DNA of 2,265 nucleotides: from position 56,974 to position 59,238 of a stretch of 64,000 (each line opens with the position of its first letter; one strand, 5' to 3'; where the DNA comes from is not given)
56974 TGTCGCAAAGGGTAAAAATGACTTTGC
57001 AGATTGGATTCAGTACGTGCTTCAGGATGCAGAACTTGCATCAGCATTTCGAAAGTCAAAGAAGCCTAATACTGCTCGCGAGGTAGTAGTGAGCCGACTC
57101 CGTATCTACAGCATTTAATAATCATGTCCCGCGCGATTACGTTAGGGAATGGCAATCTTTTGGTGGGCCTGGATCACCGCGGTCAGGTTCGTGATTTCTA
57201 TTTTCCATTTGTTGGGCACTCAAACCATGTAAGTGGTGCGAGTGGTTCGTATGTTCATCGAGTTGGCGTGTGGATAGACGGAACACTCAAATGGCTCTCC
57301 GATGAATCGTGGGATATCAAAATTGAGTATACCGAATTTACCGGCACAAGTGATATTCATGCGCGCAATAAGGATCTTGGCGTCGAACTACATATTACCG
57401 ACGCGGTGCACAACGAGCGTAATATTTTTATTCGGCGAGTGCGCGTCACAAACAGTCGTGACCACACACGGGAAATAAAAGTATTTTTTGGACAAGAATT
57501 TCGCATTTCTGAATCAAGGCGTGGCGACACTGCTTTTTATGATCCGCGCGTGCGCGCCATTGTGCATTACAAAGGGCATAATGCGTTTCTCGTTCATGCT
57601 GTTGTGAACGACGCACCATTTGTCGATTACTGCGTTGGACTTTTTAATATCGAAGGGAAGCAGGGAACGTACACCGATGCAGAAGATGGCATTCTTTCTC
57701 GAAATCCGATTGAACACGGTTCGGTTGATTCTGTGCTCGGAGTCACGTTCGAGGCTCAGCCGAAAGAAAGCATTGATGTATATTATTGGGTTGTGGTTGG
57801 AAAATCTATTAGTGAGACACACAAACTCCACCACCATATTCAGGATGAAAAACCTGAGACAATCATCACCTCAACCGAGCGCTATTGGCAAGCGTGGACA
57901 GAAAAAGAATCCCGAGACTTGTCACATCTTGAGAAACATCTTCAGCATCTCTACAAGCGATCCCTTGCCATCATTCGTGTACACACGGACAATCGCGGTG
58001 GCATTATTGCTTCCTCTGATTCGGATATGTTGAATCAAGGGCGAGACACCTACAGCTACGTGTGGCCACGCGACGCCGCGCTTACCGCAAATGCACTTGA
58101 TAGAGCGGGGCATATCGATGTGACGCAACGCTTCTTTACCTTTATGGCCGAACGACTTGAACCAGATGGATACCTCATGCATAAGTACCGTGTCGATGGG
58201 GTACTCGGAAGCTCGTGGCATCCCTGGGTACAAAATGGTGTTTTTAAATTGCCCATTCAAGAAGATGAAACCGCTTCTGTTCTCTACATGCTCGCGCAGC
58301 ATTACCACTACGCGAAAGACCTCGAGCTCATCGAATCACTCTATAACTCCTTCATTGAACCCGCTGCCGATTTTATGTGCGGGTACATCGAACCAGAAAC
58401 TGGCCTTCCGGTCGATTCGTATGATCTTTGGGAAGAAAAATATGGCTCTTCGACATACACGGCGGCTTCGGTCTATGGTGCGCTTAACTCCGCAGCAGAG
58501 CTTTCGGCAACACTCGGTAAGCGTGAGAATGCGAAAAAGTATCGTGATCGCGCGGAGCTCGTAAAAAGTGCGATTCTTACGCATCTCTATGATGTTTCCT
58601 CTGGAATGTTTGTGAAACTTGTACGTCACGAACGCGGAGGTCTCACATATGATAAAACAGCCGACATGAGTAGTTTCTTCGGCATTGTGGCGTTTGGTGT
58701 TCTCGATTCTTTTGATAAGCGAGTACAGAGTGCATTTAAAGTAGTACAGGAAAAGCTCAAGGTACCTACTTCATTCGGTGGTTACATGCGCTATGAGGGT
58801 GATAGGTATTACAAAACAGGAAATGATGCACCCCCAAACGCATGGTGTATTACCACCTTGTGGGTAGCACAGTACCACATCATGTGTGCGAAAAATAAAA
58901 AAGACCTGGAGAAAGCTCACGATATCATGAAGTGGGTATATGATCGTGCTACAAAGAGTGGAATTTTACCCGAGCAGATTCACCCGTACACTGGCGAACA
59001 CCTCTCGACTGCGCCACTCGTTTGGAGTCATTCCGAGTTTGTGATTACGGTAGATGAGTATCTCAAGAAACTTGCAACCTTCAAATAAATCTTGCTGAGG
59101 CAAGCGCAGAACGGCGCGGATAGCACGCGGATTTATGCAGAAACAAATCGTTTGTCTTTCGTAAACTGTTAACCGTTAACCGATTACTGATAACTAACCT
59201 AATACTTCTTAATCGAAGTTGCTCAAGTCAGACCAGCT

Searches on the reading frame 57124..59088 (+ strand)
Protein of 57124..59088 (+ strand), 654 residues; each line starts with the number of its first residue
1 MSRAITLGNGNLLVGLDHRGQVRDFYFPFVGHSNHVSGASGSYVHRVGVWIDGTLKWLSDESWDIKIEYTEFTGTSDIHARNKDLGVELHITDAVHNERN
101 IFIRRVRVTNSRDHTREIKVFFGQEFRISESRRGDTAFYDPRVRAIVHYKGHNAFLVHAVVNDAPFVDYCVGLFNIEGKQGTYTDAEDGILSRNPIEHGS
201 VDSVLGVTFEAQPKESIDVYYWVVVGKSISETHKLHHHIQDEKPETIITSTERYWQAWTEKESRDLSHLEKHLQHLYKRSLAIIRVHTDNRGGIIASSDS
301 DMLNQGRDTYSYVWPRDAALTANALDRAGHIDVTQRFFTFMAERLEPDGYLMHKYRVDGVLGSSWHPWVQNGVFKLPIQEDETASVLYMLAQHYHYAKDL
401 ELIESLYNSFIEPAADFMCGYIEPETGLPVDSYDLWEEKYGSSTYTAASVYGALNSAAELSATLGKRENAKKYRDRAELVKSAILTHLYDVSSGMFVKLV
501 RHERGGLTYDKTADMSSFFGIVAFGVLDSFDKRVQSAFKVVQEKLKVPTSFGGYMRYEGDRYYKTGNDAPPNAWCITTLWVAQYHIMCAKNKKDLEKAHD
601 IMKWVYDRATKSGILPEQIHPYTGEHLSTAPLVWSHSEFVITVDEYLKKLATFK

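Call 69: search_protein_families(library=pfam, proteins=[window:57124-59088:+], max_evalue=0.00001)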
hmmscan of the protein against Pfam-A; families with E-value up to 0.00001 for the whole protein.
window:57124-59088:+ (654 aa): 1 family
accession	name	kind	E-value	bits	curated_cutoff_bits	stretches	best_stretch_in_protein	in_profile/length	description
PF00723.27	Glyco_hydro_15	-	6.3e-28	98.3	22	1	276-641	6-424/427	Glycosyl hydrolases family 15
